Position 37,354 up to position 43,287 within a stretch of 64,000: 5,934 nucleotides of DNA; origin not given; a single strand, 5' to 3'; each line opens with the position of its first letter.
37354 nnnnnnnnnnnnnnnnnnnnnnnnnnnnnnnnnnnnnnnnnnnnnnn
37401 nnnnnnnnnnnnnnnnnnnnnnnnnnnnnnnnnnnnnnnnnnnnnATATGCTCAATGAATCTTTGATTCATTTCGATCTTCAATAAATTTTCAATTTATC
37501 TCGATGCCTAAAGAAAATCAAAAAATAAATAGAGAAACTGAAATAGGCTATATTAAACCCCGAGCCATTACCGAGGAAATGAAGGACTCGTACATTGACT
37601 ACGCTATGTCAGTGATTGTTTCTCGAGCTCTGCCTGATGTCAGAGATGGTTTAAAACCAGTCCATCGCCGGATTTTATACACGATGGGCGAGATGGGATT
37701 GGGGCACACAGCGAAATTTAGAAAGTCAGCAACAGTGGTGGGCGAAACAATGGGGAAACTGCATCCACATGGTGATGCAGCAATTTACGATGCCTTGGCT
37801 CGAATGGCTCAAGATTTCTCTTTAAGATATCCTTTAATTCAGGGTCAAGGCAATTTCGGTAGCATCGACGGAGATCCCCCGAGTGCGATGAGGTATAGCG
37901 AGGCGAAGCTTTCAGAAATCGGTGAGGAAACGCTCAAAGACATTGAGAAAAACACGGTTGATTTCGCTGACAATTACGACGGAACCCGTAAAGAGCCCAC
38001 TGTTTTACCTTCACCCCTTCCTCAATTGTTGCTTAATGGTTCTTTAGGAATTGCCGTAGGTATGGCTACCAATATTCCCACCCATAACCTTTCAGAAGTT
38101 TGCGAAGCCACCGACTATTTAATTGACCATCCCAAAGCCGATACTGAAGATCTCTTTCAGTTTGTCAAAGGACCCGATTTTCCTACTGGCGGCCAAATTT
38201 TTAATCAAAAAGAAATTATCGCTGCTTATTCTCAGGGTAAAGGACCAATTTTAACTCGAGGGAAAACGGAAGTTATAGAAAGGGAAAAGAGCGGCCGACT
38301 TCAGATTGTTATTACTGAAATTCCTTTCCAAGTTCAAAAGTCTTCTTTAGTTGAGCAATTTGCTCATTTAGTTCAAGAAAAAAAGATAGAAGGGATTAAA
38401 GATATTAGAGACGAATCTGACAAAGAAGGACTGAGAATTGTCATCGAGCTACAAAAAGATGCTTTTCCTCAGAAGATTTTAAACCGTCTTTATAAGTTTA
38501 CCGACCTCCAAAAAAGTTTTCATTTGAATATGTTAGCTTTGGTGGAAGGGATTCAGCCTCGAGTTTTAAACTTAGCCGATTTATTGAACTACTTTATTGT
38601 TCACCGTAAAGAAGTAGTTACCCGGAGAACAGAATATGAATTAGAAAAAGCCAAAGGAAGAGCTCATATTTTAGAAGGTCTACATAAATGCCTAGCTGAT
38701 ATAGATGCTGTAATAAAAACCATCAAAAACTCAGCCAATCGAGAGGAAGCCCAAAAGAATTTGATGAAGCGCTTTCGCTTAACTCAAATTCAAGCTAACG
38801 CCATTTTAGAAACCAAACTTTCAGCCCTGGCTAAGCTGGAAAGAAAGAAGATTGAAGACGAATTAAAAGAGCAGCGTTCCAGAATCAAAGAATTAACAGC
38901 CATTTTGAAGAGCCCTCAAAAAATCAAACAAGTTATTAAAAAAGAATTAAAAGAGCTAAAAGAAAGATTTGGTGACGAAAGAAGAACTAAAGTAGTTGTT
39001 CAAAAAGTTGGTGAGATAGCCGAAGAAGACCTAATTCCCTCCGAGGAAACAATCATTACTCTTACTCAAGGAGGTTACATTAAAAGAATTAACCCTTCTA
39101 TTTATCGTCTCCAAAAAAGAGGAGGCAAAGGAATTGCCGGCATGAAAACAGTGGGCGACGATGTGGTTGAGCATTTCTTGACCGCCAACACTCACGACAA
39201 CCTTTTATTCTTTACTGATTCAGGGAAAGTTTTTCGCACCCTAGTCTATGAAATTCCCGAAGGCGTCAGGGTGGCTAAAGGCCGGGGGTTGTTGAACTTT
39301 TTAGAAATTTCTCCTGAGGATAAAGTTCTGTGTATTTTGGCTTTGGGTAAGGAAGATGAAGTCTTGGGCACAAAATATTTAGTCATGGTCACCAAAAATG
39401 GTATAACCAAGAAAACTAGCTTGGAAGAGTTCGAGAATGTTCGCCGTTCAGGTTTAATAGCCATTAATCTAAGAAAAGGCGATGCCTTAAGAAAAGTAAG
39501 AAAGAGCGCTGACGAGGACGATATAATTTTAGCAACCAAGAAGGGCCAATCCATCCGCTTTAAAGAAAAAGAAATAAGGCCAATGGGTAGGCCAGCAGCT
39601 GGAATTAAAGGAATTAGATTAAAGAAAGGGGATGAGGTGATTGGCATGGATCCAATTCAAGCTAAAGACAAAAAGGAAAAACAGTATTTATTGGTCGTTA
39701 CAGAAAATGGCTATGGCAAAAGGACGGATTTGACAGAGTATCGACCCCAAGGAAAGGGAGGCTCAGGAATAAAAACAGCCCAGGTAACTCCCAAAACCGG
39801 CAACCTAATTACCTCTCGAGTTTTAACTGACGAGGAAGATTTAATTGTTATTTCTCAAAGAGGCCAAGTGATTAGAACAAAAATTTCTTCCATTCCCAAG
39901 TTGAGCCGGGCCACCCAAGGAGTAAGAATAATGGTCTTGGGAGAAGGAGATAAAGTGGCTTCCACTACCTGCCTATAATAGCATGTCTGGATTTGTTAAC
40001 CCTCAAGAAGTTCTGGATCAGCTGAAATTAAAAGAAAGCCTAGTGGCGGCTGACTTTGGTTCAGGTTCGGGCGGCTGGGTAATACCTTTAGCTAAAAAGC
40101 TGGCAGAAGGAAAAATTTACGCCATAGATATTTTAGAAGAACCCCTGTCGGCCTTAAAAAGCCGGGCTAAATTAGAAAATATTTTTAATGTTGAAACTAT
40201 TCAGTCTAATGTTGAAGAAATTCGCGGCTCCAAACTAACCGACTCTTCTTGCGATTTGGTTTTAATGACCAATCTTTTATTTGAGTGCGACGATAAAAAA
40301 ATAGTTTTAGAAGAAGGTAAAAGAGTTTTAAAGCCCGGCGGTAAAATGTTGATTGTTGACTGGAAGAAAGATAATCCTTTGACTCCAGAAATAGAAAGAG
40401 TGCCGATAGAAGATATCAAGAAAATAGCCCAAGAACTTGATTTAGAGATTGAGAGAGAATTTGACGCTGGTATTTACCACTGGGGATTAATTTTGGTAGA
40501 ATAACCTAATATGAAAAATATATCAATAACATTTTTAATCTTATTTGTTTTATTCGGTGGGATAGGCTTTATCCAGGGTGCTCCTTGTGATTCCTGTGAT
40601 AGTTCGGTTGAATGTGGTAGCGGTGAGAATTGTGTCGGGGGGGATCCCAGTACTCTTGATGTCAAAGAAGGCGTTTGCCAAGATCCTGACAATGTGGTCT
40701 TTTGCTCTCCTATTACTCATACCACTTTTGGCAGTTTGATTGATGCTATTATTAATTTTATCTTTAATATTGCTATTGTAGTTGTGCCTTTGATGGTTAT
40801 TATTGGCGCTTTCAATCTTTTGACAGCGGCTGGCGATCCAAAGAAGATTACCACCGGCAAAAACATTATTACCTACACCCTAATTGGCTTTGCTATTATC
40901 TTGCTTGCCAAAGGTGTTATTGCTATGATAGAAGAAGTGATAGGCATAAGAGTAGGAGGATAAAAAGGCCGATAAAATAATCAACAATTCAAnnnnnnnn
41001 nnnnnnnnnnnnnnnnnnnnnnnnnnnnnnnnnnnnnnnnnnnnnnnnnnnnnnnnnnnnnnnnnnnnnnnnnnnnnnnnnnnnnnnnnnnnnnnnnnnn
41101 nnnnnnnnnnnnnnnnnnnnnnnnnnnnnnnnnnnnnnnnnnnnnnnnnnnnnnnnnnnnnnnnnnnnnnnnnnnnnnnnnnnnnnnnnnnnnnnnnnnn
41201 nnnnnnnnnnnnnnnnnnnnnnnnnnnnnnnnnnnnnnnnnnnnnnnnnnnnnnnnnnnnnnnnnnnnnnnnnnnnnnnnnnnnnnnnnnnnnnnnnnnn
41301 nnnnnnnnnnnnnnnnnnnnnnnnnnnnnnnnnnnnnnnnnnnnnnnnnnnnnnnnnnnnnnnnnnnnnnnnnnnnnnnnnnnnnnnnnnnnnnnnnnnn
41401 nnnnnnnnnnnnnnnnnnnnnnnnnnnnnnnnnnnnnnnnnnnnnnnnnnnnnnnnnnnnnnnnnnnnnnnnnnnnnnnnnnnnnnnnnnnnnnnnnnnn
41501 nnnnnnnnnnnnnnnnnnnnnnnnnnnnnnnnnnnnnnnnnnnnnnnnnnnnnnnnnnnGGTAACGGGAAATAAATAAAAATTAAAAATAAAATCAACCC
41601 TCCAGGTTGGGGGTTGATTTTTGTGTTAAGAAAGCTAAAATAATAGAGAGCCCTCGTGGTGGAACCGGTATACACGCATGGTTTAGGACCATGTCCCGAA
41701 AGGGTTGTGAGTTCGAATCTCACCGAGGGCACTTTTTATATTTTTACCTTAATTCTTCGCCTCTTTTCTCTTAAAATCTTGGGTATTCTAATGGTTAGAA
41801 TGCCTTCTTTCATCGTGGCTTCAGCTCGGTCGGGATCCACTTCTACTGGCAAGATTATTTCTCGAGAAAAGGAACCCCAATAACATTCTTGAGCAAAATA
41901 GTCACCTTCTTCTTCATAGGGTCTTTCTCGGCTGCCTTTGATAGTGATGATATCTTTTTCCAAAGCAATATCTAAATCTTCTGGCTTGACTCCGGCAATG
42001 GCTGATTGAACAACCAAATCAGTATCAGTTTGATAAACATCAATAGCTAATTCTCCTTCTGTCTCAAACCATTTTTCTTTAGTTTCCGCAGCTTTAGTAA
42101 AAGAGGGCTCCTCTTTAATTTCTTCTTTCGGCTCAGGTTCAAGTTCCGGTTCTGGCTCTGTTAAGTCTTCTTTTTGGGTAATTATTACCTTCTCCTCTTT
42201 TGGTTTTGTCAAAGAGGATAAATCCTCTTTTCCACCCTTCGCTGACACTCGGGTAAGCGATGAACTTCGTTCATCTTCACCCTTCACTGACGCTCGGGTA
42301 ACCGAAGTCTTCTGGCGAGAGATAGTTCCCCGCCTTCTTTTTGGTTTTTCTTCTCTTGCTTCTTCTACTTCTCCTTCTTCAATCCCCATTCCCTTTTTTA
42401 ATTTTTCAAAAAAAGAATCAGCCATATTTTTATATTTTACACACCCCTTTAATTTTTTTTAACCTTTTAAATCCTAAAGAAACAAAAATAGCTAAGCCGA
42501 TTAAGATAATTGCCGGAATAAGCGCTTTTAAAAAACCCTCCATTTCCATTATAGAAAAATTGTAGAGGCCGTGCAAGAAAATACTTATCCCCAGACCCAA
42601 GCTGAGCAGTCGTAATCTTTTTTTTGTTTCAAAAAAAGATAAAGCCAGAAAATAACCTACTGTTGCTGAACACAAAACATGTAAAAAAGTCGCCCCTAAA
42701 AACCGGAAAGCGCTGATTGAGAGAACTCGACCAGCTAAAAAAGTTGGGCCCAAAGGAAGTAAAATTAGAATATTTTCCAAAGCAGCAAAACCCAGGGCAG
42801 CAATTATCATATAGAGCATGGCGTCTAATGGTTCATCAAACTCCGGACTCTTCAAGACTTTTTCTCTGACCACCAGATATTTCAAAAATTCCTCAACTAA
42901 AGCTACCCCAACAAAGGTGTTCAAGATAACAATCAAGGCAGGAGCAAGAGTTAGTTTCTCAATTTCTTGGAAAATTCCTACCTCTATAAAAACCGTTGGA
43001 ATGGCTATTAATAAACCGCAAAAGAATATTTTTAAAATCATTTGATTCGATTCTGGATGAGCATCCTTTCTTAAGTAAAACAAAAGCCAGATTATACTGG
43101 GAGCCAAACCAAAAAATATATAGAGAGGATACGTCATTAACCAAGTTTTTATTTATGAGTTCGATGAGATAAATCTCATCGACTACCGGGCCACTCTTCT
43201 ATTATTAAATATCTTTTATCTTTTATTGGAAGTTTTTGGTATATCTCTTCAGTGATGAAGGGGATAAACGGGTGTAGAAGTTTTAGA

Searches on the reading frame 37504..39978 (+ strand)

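Call 56: search_protein_families(library=pfam, proteins=[window:37504-39978:+], max_evalue=0.00001)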
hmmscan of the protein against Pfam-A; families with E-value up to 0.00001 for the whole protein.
window:37504-39978:+ (824 aa): 2 families
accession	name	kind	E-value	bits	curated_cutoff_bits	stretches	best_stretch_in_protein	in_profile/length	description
PF00521.26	DNA_topoisoIV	-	2.8e-160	534.3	31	1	41-483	1-432/432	DNA gyrase/topoisomerase IV, subunit A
PF03989.18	DNA_gyraseA_C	-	1.1e-66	220.5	27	6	672-718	1-47/48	DNA gyrase C-terminal domain, beta-propeller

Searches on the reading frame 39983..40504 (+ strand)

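Call 56: search_protein_families(library=pfam, proteins=[window:39983-40504:+], max_evalue=0.00001)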
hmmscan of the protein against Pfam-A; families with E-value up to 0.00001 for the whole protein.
window:39983-40504:+ (173 aa): 8 families
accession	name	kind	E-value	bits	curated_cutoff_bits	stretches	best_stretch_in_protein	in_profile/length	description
PF13847.12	Methyltransf_31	-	1.8e-16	60.5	27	1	18-138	3-123/145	Methyltransferase domain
PF08241.18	Methyltransf_11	-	6.1e-16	59.3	21.2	1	24-124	2-95/95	Methyltransferase domain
PF13649.12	Methyltransf_25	-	5.8e-15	56.2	27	1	24-120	3-97/97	Methyltransferase domain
PF01209.24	Ubie_methyltran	-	4e-12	46.4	20.1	1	16-129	45-156/233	ubiE/COQ5 methyltransferase family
PF08242.18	Methyltransf_12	-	1.7e-11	45.1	30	1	24-121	2-97/98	Methyltransferase domain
PF13489.12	Methyltransf_23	-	1.4e-07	31.9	27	1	24-134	28-126/164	Methyltransferase domain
PF01728.25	FtsJ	-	6.3e-07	29.9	24.1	1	9-95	11-97/181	FtsJ-like methyltransferase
PF05175.20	MTS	-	6e-06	26.5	23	1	11-128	24-142/170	Methyltransferase small domain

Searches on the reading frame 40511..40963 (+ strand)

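Call 57: search_protein_families(library=pfam, proteins=[window:40511-40963:+], max_evalue=0.00001)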
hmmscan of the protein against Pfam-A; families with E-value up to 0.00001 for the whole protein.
window:40511-40963:+ (150 aa): 1 family
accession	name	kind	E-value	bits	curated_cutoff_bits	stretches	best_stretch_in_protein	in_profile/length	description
PF18895.5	T4SS_pilin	-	2e-08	34.6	26.6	1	72-137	4-68/71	Type IV secretion system pilin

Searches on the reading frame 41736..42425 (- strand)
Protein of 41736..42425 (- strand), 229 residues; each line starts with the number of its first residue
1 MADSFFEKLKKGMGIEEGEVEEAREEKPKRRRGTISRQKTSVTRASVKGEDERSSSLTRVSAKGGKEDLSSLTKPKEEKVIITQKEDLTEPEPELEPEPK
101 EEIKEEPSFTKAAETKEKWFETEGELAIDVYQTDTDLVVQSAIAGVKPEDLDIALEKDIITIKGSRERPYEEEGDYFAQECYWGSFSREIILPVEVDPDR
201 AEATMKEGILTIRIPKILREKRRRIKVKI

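Call 41: search_protein_families(library=pfam, proteins=[window:41736-42425:-])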
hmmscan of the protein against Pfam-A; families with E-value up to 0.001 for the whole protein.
window:41736-42425:- (229 aa): 2 families
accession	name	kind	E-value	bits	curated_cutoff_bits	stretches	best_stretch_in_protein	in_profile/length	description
PF00011.27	HSP20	-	4.7e-20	72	20.8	1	131-227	3-101/102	Hsp20/alpha crystallin family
PF17886.7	ArsA_HSP20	-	0.00026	20.9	22.5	0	137-213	4-62/63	HSP20-like domain found in ArsA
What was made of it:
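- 42207..42258 (-): Copy G, short type, inside the Hsp20 ORF (41736-42425), sense and in frame. The Hsp20 domain lies downstream, at aa 131-227 (call 41).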

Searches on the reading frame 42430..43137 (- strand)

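Call 57: search_protein_families(library=pfam, proteins=[window:42430-43137:-], max_evalue=0.00001)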
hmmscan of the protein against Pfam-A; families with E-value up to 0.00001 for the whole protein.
window:42430-43137:- (235 aa): 1 family
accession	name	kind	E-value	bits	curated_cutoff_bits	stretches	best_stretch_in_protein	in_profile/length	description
PF13367.11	PrsW-protease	-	4.9e-30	105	23.5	1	31-214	3-189/196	PrsW family intramembrane metalloprotease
